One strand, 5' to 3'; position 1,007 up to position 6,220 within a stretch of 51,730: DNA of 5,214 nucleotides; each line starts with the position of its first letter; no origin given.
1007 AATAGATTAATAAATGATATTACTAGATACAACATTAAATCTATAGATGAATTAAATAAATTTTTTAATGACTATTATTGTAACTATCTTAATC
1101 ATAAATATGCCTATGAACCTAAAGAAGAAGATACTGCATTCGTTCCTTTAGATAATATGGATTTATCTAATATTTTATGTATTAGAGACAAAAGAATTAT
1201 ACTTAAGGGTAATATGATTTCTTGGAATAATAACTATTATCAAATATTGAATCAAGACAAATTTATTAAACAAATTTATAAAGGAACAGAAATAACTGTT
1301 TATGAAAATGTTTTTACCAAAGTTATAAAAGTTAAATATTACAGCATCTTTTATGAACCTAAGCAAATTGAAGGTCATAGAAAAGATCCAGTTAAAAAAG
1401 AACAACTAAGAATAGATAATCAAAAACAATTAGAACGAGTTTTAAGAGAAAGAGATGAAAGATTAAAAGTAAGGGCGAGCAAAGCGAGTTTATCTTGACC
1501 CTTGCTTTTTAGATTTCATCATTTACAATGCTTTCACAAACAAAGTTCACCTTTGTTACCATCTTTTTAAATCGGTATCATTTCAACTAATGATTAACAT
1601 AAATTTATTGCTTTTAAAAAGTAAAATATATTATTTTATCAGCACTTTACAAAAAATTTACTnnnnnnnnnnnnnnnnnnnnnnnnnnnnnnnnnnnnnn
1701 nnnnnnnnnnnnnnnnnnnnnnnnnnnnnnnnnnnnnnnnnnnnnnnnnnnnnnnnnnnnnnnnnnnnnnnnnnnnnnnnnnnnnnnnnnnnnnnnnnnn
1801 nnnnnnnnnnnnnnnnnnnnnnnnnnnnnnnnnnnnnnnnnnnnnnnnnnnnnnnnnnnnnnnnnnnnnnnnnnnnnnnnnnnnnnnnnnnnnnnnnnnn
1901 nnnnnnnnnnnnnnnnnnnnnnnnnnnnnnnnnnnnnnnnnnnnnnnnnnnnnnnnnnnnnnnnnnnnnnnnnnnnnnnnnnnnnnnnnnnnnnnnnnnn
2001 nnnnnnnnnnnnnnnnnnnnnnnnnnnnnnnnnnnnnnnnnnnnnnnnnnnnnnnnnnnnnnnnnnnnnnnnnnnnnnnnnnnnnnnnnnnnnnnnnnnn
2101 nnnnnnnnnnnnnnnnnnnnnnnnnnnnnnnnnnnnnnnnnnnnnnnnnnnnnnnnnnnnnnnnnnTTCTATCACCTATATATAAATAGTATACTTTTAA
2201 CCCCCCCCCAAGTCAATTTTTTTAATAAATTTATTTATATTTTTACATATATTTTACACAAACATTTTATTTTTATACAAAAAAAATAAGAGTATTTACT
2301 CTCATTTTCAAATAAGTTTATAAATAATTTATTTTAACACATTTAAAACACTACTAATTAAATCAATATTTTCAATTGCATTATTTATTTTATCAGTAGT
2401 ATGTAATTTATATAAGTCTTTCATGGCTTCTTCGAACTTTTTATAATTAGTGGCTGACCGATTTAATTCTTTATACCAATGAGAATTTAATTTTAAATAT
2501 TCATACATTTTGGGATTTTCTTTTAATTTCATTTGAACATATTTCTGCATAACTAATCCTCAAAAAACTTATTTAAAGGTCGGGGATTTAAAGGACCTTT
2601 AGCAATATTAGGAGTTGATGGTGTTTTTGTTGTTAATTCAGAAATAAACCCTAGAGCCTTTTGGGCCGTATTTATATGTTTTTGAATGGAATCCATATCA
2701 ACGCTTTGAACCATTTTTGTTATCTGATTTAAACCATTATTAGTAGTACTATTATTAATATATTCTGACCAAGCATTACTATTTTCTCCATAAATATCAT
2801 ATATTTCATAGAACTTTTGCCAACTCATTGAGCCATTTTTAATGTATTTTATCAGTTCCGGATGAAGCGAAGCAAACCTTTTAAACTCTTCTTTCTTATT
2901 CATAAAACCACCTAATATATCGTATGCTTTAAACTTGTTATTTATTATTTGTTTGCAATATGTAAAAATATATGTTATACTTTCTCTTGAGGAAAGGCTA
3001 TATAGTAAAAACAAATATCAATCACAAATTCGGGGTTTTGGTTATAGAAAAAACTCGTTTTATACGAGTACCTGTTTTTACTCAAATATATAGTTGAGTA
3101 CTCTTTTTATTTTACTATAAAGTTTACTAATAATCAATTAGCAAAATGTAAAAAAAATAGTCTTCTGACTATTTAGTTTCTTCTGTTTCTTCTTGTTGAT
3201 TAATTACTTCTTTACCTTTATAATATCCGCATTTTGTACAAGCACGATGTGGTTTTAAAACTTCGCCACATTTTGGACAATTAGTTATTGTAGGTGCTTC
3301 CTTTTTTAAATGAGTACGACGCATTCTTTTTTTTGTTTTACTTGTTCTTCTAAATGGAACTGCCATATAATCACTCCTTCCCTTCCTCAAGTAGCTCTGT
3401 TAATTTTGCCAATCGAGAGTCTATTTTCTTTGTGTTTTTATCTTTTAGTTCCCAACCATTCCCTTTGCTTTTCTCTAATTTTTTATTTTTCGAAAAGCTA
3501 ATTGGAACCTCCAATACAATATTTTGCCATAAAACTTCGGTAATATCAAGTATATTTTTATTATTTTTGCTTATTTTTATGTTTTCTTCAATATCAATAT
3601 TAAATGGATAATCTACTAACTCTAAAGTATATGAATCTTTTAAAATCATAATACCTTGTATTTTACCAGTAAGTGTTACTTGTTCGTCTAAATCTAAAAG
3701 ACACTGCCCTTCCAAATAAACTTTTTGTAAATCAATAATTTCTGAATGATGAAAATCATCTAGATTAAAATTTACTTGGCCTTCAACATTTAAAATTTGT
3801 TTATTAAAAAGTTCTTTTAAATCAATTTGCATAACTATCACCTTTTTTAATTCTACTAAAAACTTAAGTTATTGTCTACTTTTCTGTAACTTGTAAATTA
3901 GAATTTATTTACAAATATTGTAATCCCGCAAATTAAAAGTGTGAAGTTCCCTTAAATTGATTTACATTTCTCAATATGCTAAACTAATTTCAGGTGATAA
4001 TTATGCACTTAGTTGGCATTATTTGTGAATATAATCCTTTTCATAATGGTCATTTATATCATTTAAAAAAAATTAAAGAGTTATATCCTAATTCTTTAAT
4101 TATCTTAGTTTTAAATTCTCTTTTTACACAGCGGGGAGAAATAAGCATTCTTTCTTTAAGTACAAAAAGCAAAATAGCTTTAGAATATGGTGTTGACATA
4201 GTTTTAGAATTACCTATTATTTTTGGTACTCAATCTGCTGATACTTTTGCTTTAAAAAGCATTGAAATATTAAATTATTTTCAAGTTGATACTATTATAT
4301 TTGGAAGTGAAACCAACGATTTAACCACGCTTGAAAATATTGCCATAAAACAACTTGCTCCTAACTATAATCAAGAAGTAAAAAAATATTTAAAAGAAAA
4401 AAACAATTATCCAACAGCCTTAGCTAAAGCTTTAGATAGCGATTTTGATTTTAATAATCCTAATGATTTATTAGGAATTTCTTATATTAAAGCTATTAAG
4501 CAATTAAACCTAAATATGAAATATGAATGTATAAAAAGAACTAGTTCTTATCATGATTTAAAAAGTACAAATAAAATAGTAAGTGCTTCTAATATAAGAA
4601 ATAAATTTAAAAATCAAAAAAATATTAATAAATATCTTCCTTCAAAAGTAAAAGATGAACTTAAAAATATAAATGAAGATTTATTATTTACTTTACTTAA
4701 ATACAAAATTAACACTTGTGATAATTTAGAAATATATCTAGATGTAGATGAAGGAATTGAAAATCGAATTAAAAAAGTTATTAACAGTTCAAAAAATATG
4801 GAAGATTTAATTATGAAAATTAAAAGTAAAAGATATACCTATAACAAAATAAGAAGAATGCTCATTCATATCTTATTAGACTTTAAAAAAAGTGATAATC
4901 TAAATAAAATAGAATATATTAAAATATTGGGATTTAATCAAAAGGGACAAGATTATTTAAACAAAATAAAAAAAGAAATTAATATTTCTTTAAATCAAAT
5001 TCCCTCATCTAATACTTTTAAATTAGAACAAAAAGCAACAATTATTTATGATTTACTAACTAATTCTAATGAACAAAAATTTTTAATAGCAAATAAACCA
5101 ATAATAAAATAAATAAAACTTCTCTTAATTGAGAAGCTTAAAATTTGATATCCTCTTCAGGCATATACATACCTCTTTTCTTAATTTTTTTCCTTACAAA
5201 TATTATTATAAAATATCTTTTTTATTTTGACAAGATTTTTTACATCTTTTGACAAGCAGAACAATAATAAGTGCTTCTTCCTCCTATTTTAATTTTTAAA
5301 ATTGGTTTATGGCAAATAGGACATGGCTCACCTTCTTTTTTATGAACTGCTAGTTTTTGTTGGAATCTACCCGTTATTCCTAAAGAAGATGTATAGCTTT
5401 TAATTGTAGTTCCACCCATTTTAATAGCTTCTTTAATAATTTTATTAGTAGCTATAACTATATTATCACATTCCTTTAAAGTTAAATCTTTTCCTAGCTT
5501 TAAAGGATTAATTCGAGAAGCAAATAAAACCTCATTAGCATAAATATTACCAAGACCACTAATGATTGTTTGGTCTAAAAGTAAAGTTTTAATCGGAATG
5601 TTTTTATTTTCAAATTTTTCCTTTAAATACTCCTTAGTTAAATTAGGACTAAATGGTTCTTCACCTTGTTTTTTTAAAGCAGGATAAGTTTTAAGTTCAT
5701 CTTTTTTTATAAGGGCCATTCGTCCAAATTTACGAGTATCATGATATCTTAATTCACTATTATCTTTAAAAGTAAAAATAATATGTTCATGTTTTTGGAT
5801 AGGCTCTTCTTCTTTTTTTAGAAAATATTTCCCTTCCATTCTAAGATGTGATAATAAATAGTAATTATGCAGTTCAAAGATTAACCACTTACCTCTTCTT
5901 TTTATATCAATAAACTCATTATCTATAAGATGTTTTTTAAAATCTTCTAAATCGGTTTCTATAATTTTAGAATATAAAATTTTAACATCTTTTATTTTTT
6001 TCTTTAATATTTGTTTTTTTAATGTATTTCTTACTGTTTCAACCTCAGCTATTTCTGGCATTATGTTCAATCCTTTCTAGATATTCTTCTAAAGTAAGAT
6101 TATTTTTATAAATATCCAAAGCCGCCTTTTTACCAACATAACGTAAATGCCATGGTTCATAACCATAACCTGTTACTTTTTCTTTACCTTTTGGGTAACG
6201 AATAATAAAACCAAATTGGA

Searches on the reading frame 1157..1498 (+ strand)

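Call 8: search_protein_families(library=pfam, proteins=[window:1157-1498:+], max_evalue=0.01)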
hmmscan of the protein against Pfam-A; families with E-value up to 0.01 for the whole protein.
window:1157-1498:+ (113 aa): 0 families

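Call 9: search_protein_families(library=ncbifam, proteins=[window:1157-1498:+], max_evalue=0.01)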
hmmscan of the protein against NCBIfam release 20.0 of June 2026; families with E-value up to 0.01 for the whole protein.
window:1157-1498:+ (113 aa): 2 families
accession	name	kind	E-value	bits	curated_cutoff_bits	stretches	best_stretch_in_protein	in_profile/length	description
NF033594.2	transpos_ISNCY_2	equivalog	3.7e-05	23.1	250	1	2-60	300-358/368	ISNCY family transposase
NF033468.1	stregram_VatI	exception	0.0076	16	415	1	12-71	21-75/208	streptogramin A O-acetyltransferase Vat(I)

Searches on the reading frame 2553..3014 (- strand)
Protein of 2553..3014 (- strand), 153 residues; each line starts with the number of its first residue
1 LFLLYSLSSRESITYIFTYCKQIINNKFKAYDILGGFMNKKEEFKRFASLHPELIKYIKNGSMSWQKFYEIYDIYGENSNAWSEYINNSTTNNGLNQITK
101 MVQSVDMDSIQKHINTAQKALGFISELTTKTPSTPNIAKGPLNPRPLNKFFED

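Call 8: search_protein_families(library=pfam, proteins=[window:2553-3014:-], max_evalue=0.01)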
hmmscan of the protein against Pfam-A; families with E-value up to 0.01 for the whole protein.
window:2553-3014:- (153 aa): 2 families
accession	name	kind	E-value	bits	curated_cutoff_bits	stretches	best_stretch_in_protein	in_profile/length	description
PF14071.11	YlbD_coat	-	1.4e-17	64.6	27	1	42-130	1-104/126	Putative coat protein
PF17535.7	DUF5454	-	0.0051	16.7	25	1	63-113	8-58/221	Family of unknown function (DUF5454)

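Call 9: search_protein_families(library=ncbifam, proteins=[window:2553-3014:-], max_evalue=0.01)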
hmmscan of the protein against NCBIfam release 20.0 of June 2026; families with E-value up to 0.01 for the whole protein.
window:2553-3014:- (153 aa): 0 families

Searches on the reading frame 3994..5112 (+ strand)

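Call 8: search_protein_families(library=pfam, proteins=[window:3994-5112:+], max_evalue=0.01)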
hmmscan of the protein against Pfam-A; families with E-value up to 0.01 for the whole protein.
window:3994-5112:+ (372 aa): 2 families
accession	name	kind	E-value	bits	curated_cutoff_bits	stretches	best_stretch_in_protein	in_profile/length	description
PF05636.17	HIGH_NTase1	-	3.9e-107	359.5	27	1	4-361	1-395/402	HIGH Nucleotidyl Transferase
PF01467.32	CTP_transf_like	-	3.9e-05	24.3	21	1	13-56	6-48/133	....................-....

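Call 9: search_protein_families(library=ncbifam, proteins=[window:3994-5112:+], max_evalue=0.01)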
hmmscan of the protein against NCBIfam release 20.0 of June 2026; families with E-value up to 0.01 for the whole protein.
window:3994-5112:+ (372 aa): 6 families
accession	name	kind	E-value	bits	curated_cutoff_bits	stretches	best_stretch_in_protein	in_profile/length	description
NF010191.0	PRK13670.1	equivalog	2.9e-106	356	360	1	4-370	1-387/392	nucleotidyltransferase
NF010192.0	PRK13671.1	equivalog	8.1e-79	265.2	238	1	7-299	3-298/298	nucleotidyltransferase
TIGR00125.1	cyt_tran_rel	domain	5.1e-06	26.6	27.7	1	12-39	7-33/65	adenylyltransferase/cytidyltransferase family protein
TIGR00482.1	TIGR00482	equivalog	2.6e-05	24.4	112.45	1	172-224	137-189/194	nicotinate (nicotinamide) nucleotide adenylyltransferase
NF000840.1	PRK00071.1-3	equivalog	0.0072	15.8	150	0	194-223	163-192/201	nicotinate-nucleotide adenylyltransferase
NF002243.0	PRK01153.1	subfamily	0.0081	15.8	127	0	10-39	6-34/175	nicotinamide-nucleotide adenylyltransferase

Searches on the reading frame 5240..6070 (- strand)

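Call 27: search_protein_families(library=pfam, proteins=[window:5240-6070:-], max_evalue=0.00001)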
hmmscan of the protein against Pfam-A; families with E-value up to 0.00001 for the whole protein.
window:5240-6070:- (276 aa): 3 families
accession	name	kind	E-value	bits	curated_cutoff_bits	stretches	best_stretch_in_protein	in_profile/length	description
PF01149.29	Fapy_DNA_glyco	-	4.7e-35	121.2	25.5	1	4-118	1-117/117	Formamidopyrimidine-DNA glycosylase N-terminal domain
PF06831.19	H2TH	-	1.6e-28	99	34.7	1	136-225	2-91/93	Formamidopyrimidine-DNA glycosylase H2TH domain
PF06827.20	zf-FPG_IleRS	-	7.9e-08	32.4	21.3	1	247-275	1-29/30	Zinc finger found in FPG and IleRS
